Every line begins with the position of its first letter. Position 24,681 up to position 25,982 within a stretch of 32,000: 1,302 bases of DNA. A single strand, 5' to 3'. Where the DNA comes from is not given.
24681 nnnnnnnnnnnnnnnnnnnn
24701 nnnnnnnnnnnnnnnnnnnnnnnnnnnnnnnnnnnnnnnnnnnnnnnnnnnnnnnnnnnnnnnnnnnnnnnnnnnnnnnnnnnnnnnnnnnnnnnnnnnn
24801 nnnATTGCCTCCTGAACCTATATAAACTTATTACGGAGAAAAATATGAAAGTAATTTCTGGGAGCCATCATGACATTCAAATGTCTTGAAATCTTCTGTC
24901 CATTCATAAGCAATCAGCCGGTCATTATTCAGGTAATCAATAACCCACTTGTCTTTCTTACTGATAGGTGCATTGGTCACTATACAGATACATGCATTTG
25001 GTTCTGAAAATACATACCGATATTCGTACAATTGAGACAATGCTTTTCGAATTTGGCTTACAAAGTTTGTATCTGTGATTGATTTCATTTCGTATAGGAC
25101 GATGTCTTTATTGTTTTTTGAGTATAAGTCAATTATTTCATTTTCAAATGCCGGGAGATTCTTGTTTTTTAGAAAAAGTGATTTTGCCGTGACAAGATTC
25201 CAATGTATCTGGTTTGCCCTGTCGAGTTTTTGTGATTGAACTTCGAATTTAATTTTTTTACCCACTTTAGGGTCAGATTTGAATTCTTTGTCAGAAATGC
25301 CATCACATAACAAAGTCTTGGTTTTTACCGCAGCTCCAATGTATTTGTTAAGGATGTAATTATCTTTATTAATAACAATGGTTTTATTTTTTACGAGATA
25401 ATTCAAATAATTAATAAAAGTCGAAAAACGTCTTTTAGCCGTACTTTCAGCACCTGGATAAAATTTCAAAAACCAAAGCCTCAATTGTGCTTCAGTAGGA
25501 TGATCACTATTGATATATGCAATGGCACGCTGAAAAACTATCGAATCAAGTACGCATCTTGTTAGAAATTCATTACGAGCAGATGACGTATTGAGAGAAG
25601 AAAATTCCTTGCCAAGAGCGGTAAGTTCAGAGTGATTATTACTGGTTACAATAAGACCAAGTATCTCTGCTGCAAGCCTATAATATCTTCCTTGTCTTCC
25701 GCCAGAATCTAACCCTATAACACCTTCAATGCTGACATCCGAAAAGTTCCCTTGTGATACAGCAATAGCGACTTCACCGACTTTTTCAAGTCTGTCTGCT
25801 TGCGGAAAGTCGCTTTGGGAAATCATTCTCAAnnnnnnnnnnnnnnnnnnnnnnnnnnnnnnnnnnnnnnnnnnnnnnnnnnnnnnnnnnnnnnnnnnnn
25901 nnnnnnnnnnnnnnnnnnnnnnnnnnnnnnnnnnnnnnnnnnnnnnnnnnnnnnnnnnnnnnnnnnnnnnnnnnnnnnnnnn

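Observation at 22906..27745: Atypical four-gene restriction-modification operon: permuted FokI-like double methylase, extra PD-(D/E)xK nuclease, 60-aa ORF, and AlwI/BstNBI-family endonuclease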

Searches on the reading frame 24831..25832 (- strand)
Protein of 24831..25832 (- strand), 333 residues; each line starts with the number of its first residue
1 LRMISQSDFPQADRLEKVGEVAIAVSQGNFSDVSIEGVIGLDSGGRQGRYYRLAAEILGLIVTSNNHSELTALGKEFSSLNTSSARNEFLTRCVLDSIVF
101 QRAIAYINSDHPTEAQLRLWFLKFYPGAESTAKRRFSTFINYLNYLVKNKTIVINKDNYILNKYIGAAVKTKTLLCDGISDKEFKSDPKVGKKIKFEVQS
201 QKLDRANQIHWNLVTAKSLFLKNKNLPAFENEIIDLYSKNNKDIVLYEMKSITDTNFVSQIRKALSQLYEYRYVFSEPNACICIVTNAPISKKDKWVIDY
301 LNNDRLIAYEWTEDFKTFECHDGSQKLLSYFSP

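Call 3: search_protein_families(library=pfam, proteins=[window:24831-25832:-], max_evalue=0.1)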
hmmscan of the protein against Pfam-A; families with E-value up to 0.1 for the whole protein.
window:24831-25832:- (333 aa): 2 families
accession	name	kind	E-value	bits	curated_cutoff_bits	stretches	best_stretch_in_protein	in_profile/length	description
PF23871.1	DUF7226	-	8.2e-09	35.9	27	1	45-148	27-139/142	Domain of unknown function (DUF7226)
PF09821.14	AAA_assoc_C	-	0.00013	23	27.6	1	54-145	20-112/119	C-terminal AAA-associated domain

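Call 4: search_protein_families(library=ncbifam, proteins=[window:24831-25832:-], max_evalue=0.1)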
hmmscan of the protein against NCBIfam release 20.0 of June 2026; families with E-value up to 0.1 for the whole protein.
window:24831-25832:- (333 aa): 0 families

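Call 5: search_protein_families(library=padloc, proteins=[window:24831-25832:-], max_evalue=0.1)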
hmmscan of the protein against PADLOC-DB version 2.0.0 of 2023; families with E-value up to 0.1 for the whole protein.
window:24831-25832:- (333 aa): 0 families

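Call 6: search_solved_structures(query=window:24831-25832:-, max_evalue=10, show_alignments=2)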
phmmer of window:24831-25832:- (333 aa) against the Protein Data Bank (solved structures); distinct sequences matched with E-value up to 10: 0.

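Call 8: find_encoding_contigs(protein=window:24831-25832:-, flank=10000, max_places=10)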
Protein window:24831-25832:- (333 aa): 23 contigs read that carry it; 7 places shown.
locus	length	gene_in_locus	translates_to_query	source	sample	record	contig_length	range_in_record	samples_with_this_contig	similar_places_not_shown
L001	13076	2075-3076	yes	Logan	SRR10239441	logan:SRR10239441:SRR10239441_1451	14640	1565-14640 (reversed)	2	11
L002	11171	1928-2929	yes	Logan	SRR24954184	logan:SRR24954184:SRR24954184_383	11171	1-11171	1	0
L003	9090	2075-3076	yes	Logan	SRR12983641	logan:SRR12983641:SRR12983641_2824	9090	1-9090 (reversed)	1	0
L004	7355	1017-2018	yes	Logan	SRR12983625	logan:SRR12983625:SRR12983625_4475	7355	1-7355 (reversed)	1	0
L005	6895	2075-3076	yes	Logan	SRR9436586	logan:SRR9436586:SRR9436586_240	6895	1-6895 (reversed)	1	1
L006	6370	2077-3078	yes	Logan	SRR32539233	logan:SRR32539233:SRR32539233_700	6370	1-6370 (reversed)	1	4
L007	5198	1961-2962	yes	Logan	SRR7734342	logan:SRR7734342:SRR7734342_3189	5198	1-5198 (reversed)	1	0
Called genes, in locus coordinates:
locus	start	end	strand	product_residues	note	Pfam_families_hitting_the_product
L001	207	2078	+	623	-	PF02086:MethyltransfD12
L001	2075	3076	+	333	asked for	PF23871:DUF7226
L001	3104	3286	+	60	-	-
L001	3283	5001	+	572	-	PF09491:RE_AlwI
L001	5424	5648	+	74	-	-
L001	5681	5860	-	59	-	-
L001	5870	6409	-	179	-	PF23343:REP_ORF2-G2P (faint)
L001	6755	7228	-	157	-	PF20582:UPF0758_N, PF04002:RadC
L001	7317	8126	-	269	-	PF02673:BacA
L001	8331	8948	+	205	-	PF01865:PhoU_div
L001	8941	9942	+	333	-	PF01384:PHO4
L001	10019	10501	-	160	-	PF09835:DUF2062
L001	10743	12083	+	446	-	PF02321:OEP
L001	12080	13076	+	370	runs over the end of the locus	PF25917:BSH_RND (weak), PF25919:BSH_CusB, PF25973:BSH_CzcB (weak), PF25876:HH_MFP_RND (weak), PF25954:Beta-barrel_RND_2, PF25967:RND-MFP_C, PF25989:YknX_C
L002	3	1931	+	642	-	?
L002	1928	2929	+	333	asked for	PF23871:DUF7226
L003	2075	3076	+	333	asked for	PF23871:DUF7226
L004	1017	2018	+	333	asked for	PF23871:DUF7226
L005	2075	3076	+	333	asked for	PF23871:DUF7226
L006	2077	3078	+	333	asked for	PF23871:DUF7226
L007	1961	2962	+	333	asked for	PF23871:DUF7226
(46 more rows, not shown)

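Call 9: find_homologous_proteins(query=window:24831-25832:-, max_evalue=0.001)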
Query window:24831-25832:- (333 aa): 405 proteins with E <= 0.001 among 2628 candidates; the best 120 are listed.
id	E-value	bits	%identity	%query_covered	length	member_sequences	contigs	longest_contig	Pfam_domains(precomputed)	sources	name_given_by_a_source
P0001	7.7e-218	740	100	99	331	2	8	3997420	PF23871.2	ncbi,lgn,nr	ncbi:hypothetical protein GeomeDRAFT_2934 [Geobacter metallireducens RCH3]|nr:hypothetical protein [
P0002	2.3e-133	462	62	99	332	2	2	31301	PF23871.2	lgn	-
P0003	9.6e-129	447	62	98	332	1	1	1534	PF23871.2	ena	-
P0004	3.4e-125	436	61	98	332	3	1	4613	PF23871.2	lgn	-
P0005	3.8e-125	435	61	98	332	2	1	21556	PF23871.2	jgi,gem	-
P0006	1.0e-122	427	61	98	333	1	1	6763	PF23871.2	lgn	-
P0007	8.5e-113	395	54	99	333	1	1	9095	PF23871.2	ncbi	-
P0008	1.9e-112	394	56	99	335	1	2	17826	PF23871.2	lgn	-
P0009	9.4e-112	391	56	99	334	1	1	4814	PF23871.2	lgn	-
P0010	2.0e-111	390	57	99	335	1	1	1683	PF23871.2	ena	-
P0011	4.5e-109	383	55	99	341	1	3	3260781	PF23871.2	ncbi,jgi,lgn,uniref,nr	ncbi:hypothetical protein [Neopusillimonas maritima]|jgi:hypothetical protein|uniref:DUF7226 domain-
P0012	3.1e-108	380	53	99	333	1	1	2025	PF09821.15,PF23871.2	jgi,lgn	-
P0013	5.2e-107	376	54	99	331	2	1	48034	PF23871.2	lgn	-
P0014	1.2e-106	375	52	99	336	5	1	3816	PF23871.2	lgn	-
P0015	5.4e-106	373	52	99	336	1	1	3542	PF23871.2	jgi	-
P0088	1.6e-90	322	48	99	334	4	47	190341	PF23871.2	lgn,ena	-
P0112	1.0e-77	280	42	100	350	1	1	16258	PF23871.2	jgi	jgi:hypothetical protein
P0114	4.7e-76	274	44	99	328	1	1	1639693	PF23871.2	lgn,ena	-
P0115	5.2e-76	274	43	99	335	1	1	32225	PF09821.15,PF23871.2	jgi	jgi:hypothetical protein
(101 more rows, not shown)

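Call 12: find_related_loci(query=A1, collection=genome_contigs, flank=8000)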
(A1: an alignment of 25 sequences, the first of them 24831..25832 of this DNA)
Query A1 (333 aa) in genome_contigs; peptide patterns used: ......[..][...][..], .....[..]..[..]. (x = any residue, [..] = any of these).
31 stretches matched a pattern; 17 encode a relative of the query (tblastn E <= 1e-3); 17 distinct loci.
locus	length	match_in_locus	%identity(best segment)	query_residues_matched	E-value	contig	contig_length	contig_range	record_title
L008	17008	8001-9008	55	3-333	1e-118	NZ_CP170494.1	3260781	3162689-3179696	Neopusillimonas maritima strain KCTC 62121 chromosome, complete genome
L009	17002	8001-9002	51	3-333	8e-116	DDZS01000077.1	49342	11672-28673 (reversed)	MAG TPA_asm: Alphaproteobacteria bacterium UBA3002 UBA3002_contig_21954, whole genome shotgun sequence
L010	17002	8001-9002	50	2-333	1e-111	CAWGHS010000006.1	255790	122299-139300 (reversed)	MAG: uncultured beta proteobacterium isolate MFD02832.bin.2.78 genome assembly, contig: contig_19137, whole genome shotg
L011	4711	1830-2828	49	3-333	5e-110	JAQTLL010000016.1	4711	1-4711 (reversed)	MAG: Sulfuricurvum sp. isolate STA_16 NODE_46988_length_4711_cov_270.783813_Sandtown_A, whole genome shotgun sequence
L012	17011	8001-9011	49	3-333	4e-109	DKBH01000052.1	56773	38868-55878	MAG TPA_asm: Nitrospiraceae bacterium UBA6905 UBA6905_contig_4722, whole genome shotgun sequence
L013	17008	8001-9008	50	3-333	1e-108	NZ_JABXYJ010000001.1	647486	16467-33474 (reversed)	Undibacterium oligocarboniphilum strain EM 1 Scaffold1, whole genome shotgun sequence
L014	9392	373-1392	49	3-333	4e-106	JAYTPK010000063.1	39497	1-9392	MAG: Polaromonas sp. isolate GFS_4394 GFS_4394_62, whole genome shotgun sequence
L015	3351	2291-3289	50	4-333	2e-105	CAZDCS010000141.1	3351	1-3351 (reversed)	MAG TPA_asm: uncultured Mariniplasma sp. isolate binchicken_co24_103 genome assembly, contig: NODE_15492_length_3351_cov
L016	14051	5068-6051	49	4-331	1e-102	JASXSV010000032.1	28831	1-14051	MAG: Candidatus Endonucleobacter bathymodioli isolate IAP13 NODE_35+_length_28831_cov_1.1, whole genome shotgun sequence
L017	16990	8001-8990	50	4-331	3e-102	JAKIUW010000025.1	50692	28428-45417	MAG: Cocleimonas sp. isolate D100SM.bin.27 NODE_299_length_50692_cov_27.866489, whole genome shotgun sequence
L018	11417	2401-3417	48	3-332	2e-101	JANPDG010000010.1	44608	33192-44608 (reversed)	MAG: Polaromonas sp. isolate VAR_78_metabat_415 VAR_78_k141_1331980, whole genome shotgun sequence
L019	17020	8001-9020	48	3-333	2e-99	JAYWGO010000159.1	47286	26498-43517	MAG: Polaromonas sp. isolate GLR22_GL16_DN_3_concoct_116 GLR22_GL16_DN_3_concoct_116_158, whole genome shotgun sequence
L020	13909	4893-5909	47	1-332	1e-98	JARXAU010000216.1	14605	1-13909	MAG: Rhodoferax sp. isolate D15.bin.5 k141_119096, whole genome shotgun sequence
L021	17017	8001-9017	47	1-332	1e-98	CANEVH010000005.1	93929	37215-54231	MAG: Comamonadaceae bacterium isolate CE-Jul18-121 genome assembly, contig: CE-Jul18-C51, whole genome shotgun sequence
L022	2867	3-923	48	29-333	7e-97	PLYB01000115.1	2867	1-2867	MAG: Gallionellaceae bacterium isolate palsa_1006 73.20120700_P3D.316_contig_484837, whole genome shotgun sequence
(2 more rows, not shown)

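Call 22: predict_structure(alignment_id=A1)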
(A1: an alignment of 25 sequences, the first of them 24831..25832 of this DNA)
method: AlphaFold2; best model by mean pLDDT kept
length: 333 residues; sequences in the alignment: 25
mean_pLDDT: 89.1   pTM: 0.83
mean pLDDT of the five models: 89.1, 88.3, 88.0, 86.3, 83.9
residues with pLDDT >= 90: 244; 70-90: 54; 50-70: 27; < 50: 8
segments of 3 or more residues with pLDDT < 50: 189-196
pLDDT, mean of each block of 10 residues (from residue 1): 82 94 97 96 93 95 95 92 92 92 94 97 94 94 96 96 89 69 54 47 71 94 94 89 93 90 91 86 95 90 95 95 95 95
secondary structure, 60 per line:
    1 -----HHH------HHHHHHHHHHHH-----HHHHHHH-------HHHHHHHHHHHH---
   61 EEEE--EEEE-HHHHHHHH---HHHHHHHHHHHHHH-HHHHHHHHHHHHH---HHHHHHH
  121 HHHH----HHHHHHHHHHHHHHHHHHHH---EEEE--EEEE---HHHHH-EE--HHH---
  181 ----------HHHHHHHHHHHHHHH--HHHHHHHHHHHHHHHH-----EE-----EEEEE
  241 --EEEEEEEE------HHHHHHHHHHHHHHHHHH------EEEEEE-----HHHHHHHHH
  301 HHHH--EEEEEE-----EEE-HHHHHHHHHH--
elements in order: H15-26 H32-38 H46-57 E61-64 E67-70 H72-79 H83-96 H98-110 H114-124 H129-148 E152-155 E158-161 H165-169 H191-205 H208-223 E236-240 E243-250 H257-274 E281-286 H292-304 E307-312 E318-320 H322-331

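Call 25: fold_search(model_id=the predicted structure, library=pdb)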
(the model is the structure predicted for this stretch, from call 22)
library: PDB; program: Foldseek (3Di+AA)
matches with E <= 10: 471; with E <= 0.001: 0
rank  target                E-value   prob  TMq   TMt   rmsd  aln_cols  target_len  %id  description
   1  5liq_A                6.7e-03  0.57  0.21  0.14  20.4       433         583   10  The structure of C160S,C508S,C578S mutant of Nt.BspD6I nicking endonuclease at 0.185 nm resolution . (released 2017-08-02)
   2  2ewf                  9.2e-03  0.94  0.32  0.20  18.1       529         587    8  Crystal structure of the site-specific DNA nickase N.BspD6I (released 2006-11-21)
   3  5liq_B                1.1e-02  0.85  0.29  0.18  17.3       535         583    8  The structure of C160S,C508S,C578S mutant of Nt.BspD6I nicking endonuclease at 0.185 nm resolution . (released 2017-08-02)
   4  5liz                  1.6e-02  0.82  0.29  0.18  17.8       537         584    7  The structure of Nt.BspD6I nicking endonuclease with all cysteines mutated by serine residues at 0.19 nm resolution . (released 2017-08-02)
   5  5xnf_A                1.6e-02  0.38  0.16  0.16  19.2       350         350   11  Crystal structure of the branched-chain polyamine synthase (BpsA) from Thermococcus kodakarensis (released 2018-08-15)
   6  2inb                  2.3e-02  1.00  0.26  0.56   4.7       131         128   11  Crystal structure of an XisH family protein (ZP_00107633.1) from Nostoc punctiforme PCC 73102 at 1.60 A resolution (released 2006-10-24)
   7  2ph7_B                2.4e-02  0.85  0.26  0.36  14.4       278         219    9  Crystal structure of AF2093 from Archaeoglobus fulgidus (released 2007-05-08)
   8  5lhc_B                3.8e-02  0.41  0.23  0.15  20.5       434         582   10  The structure of D456A mutant of Nt.BspD6I nicking endonuclease at 0.24 nm resolution . (released 2017-08-16)
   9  2okf_A                4.5e-02  0.99  0.19  0.42   4.5        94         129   13  CRYSTAL STRUCTURE OF A FDXN ELEMENT EXCISION CONTROLLING FACTOR PROTEIN (AVA_3312) FROM ANABAENA VARIABILIS AT 1.60 A  (released 2007-01-30)
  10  5hnh_A                4.5e-02  0.99  0.29  0.33   7.3       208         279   10  Crystal structure of pyrene- and phenanthrene-modified DNA in complex with the BpuJ1 endonuclease binding domain (released 2016-08-17)
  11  2vla_A                4.7e-02  0.99  0.31  0.36   7.4       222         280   10  Crystal structure of restriction endonuclease BpuJI recognition domain in complex with cognate DNA (released 2008-05-06)
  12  2ph7_A                4.7e-02  0.72  0.25  0.36  16.0       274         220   11  Crystal structure of AF2093 from Archaeoglobus fulgidus (released 2007-05-08)
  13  8z4i_B                6.2e-02  0.80  0.25  0.22  19.0       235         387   15  crystal structure of Cdn1 in complex with cA3 (released 2026-02-04)
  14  3lst_A                6.5e-02  0.33  0.20  0.20  16.9       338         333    9  Crystal Structure of CalO1, Methyltransferase in Calicheamicin Biosynthesis, SAH bound form (released 2010-03-02)
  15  3i53_B                1.1e-01  0.33  0.21  0.23  19.8       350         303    9  Crystal structure of an O-methyltransferase (NcsB1) from neocarzinostatin biosynthesis in complex with S-adenosyl-L-ho (released 2009-09-01)
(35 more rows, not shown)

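Call 34: search_protein_representatives(alignment_id=A1)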
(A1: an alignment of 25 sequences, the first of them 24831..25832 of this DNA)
Query: 25 sequences, 336 profile positions. Proteins with E-value up to 0.001 (for the whole library): 1905; up to 1e-10: 618; up to 1e-30: 114. The best 150 are listed.
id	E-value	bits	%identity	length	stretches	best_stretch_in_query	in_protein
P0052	1.6e-157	540.6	-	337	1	1-336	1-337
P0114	3.5e-136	470.5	-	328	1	1-336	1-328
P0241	2.6e-121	421.6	-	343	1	2-335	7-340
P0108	9.5e-121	419.7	-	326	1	1-334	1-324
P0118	2.6e-120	418.3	-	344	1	2-336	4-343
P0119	4.3e-118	411.0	-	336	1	2-335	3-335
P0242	6.6e-114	397.2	-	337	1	3-336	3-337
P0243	1.4e-112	392.9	-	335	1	1-335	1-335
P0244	9.4e-111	386.9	-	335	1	3-334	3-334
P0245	5.8e-107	374.4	-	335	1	2-332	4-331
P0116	8.4e-107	373.9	-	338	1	1-336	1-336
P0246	2.0e-98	346.3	-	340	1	2-332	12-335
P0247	1.0e-91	324.3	-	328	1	2-330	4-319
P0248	1.0e-91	324.3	-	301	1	1-301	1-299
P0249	1.4e-91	323.9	-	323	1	2-334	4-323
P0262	2.5e-62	227.7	-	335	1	2-328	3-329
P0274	6.3e-57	209.9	-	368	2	4-174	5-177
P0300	1.8e-49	185.4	-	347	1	1-330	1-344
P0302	9.9e-49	183.0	-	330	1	1-207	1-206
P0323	6.0e-42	160.7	-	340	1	7-332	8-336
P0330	1.1e-37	146.7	-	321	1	1-156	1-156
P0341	5.0e-33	131.3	-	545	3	191-329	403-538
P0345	4.4e-31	125.0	-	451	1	188-315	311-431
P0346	6.1e-31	124.5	-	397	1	138-315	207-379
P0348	8.7e-31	124.0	-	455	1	187-317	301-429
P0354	1.2e-27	113.6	-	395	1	185-333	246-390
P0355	2.2e-27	112.8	-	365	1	1-223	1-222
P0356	5.3e-27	111.5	-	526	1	4-151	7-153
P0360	9.9e-27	110.6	-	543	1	3-160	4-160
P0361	1.1e-26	110.5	-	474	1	141-315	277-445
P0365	2.9e-26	109.1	-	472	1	178-334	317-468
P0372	3.2e-25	105.7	-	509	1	183-336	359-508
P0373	3.3e-25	105.6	-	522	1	183-327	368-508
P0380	1.1e-24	103.9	-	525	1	202-315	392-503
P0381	1.2e-24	103.8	-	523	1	1-181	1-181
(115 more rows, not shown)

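Call 35: search_protein_families(library=pfam, proteins=[P0341, P0345, P0346, P0348, P0354, P0361, P0365, P0372, P0373, P0380], max_evalue=0.01)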
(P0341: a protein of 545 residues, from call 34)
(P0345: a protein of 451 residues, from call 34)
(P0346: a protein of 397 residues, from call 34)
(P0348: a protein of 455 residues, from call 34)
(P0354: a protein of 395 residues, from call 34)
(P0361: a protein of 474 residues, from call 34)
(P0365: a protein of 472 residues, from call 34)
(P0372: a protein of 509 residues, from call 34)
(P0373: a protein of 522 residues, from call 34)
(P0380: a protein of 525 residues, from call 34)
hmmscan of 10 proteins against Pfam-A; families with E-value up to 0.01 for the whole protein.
P0341 (545 aa): 3 families
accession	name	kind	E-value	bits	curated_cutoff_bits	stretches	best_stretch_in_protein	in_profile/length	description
PF06969.22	HemN_C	-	0.0013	19.2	24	1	108-152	25-66/67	HemN C-terminal domain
PF14338.12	Mrr_N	-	0.0031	18.1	29.5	0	40-70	55-86/87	Mrr N-terminal domain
PF18107.7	HTH_ABP1_N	-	0.0065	16.6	22.5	0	9-35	17-43/61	Fission yeast centromere protein N-terminal domain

P0345 (451 aa): 1 family
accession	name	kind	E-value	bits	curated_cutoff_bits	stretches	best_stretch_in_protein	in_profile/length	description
PF03908.18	Sec20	-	0.002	18.4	27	0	231-260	2-31/92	Sec20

P0346 (397 aa): 1 family
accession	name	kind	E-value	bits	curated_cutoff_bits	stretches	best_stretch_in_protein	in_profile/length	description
PF00980.22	Rota_Capsid_VP6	-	0.009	15.4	25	0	284-341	98-153/396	Rotavirus major capsid protein VP6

P0348 (455 aa): 0 families

P0354 (395 aa): 0 families

P0361 (474 aa): 0 families

P0365 (472 aa): 0 families

P0372 (509 aa): 1 family
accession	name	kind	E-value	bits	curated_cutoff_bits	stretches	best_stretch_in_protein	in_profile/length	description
PF08011.17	PDDEXK_9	-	0.0056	17.1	25.5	0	410-453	32-80/105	PD-(D/E)XK nuclease superfamily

P0373 (522 aa): 0 families

P0380 (525 aa): 0 families

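Call 36: search_protein_families(library=pfam, proteins=[P0356, P0360, P0381, P0274, P0302, P0330, P0355, P0262, P0300, P0323], max_evalue=0.01)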
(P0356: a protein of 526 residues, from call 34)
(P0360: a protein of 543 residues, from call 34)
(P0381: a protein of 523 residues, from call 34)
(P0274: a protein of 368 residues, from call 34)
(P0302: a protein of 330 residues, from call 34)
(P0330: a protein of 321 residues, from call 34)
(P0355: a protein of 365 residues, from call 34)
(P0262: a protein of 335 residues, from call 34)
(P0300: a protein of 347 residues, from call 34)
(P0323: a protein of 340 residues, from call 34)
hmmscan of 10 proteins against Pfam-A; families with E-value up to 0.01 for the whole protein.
P0356 (526 aa): 4 families
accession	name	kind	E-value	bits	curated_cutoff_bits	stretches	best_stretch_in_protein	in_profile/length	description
PF03235.19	GmrSD_N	-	3.3e-25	89.8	33.2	1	208-348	4-198/199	GmrSD restriction endonuclease, N-terminal domain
PF23871.1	DUF7226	-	6.1e-17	62.3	27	1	18-144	1-135/142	Domain of unknown function (DUF7226)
PF09821.14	AAA_assoc_C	-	8.4e-06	26.8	27.6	1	53-152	20-119/119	C-terminal AAA-associated domain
PF20309.4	DRHyd-ASK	-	0.0047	17.2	26.6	0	143-169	13-35/36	Deoxyribohydrolase (DRHyd) domain of the ASK signalosome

P0360 (543 aa): 3 families
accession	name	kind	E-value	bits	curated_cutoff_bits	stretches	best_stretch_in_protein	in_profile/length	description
PF03235.19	GmrSD_N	-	1.5e-19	71.3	33.2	1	226-359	13-198/199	GmrSD restriction endonuclease, N-terminal domain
PF23871.1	DUF7226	-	6e-17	62.3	27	1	16-141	1-134/142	Domain of unknown function (DUF7226)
PF09821.14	AAA_assoc_C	-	9.3e-08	33.1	27.6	1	51-142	20-111/119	C-terminal AAA-associated domain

P0381 (523 aa): 3 families
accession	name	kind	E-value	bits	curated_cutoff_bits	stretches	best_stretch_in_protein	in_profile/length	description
PF23871.1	DUF7226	-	3.7e-19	69.5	27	1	15-142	1-135/142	Domain of unknown function (DUF7226)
PF14072.11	DndB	-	7.3e-10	38.9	29.1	1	183-328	2-159/338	DNA-sulfur modification-associated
PF09821.14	AAA_assoc_C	-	1.1e-09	39.4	27.6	1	49-128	19-99/119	C-terminal AAA-associated domain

P0274 (368 aa): 1 family
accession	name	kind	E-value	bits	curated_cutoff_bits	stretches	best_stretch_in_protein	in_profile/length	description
PF23871.1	DUF7226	-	1.1e-07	32.3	27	1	18-145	3-135/142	Domain of unknown function (DUF7226)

P0302 (330 aa): 3 families
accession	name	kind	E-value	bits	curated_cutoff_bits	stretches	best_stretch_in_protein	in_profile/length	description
PF13391.12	HNH_2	-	1.1e-10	41.7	21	1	228-280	1-66/66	HNH endonuclease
PF23871.1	DUF7226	-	2.1e-07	31.4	27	1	41-140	26-134/142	Domain of unknown function (DUF7226)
PF09821.14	AAA_assoc_C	-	0.0011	20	27.6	0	51-108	20-77/119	C-terminal AAA-associated domain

P0330 (321 aa): 2 families
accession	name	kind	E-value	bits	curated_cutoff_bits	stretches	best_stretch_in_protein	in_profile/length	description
PF13020.12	NOV_C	-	1.4e-07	31.9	22.1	1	206-272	2-71/91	Protein NO VEIN, C-terminal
PF23871.1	DUF7226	-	0.00017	22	27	1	41-140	25-133/142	Domain of unknown function (DUF7226)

P0355 (365 aa): 4 families
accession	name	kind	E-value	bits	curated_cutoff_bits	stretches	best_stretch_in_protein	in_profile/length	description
PF03235.19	GmrSD_N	-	1.4e-23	84.5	33.2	1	193-333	3-198/199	GmrSD restriction endonuclease, N-terminal domain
PF23871.1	DUF7226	-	3.5e-18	66.3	27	1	15-141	1-134/142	Domain of unknown function (DUF7226)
PF09821.14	AAA_assoc_C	-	7.7e-10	39.8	27.6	1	49-142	19-111/119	C-terminal AAA-associated domain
PF24409.1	wHTH-PRTase_assc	-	0.0054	17.2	27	0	18-79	2-60/83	wHTH-PRTase associated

P0262 (335 aa): 1 family
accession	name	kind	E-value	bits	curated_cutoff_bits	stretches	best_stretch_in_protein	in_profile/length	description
PF23871.1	DUF7226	-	1.3e-14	54.7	27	1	21-144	6-137/142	Domain of unknown function (DUF7226)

P0300 (347 aa): 1 family
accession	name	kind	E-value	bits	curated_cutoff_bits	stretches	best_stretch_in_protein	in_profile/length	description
PF23871.1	DUF7226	-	1.2e-09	38.6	27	1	16-139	2-134/142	Domain of unknown function (DUF7226)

P0323 (340 aa): 3 families
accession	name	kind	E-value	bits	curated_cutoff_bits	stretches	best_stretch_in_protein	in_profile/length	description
PF23871.1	DUF7226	-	1.7e-12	47.9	27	1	19-143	4-134/142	Domain of unknown function (DUF7226)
PF09821.14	AAA_assoc_C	-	0.0026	18.8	27.6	1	51-117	20-86/119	C-terminal AAA-associated domain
PF22472.1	Ago_N_2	-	0.0064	17.3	27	0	218-256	14-51/71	Argonaute, N-terminal domain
